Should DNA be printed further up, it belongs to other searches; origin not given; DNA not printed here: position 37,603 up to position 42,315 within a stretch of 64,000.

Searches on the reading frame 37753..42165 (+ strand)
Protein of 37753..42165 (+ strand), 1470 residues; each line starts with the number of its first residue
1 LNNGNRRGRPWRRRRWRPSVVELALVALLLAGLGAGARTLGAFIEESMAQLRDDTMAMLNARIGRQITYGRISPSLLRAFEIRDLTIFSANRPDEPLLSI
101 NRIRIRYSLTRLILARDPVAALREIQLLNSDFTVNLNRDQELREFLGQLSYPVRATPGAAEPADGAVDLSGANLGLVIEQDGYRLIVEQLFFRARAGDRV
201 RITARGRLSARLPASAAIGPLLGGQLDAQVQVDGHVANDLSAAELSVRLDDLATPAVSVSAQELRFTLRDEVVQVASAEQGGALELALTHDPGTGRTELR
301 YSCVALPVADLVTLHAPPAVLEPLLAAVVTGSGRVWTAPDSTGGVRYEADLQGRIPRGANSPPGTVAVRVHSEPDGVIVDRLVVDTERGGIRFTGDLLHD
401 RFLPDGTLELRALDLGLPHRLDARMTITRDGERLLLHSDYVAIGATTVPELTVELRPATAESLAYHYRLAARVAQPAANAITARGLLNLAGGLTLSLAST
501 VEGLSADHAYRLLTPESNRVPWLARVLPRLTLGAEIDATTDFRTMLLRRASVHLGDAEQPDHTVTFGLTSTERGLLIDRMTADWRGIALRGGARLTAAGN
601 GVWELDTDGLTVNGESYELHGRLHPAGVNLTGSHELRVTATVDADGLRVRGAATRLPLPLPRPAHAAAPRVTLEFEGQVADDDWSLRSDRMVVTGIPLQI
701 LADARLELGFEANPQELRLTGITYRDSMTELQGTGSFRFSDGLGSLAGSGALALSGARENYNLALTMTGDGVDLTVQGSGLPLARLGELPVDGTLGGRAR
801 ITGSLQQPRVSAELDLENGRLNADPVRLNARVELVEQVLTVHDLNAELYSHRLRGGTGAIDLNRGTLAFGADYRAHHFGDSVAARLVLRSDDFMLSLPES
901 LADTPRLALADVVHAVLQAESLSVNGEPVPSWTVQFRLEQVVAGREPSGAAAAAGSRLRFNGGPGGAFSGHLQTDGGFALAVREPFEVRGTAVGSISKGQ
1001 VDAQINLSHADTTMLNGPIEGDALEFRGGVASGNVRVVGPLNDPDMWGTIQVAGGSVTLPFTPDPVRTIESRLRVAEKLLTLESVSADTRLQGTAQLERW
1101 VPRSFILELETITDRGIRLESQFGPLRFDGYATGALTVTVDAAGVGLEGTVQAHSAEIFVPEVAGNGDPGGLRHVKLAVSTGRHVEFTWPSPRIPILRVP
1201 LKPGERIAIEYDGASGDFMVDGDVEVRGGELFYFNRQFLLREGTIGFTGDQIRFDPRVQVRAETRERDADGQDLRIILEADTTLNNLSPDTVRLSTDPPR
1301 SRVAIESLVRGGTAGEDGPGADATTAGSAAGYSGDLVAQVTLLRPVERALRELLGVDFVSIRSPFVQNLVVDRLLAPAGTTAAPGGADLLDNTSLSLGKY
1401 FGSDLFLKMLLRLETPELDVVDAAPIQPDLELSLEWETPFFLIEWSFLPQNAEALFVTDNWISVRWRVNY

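Call 21: search_protein_families(library=pfam, proteins=[window:37753-42165:+], max_evalue=0.001)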
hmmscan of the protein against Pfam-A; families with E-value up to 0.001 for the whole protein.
window:37753-42165:+ (1470 aa): 1 family
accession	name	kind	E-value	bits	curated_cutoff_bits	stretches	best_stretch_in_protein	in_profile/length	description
PF04357.19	TamB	-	1.6e-25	90.6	22.4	3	1214-1363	157-304/381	TamB, inner membrane protein subunit of TAM complex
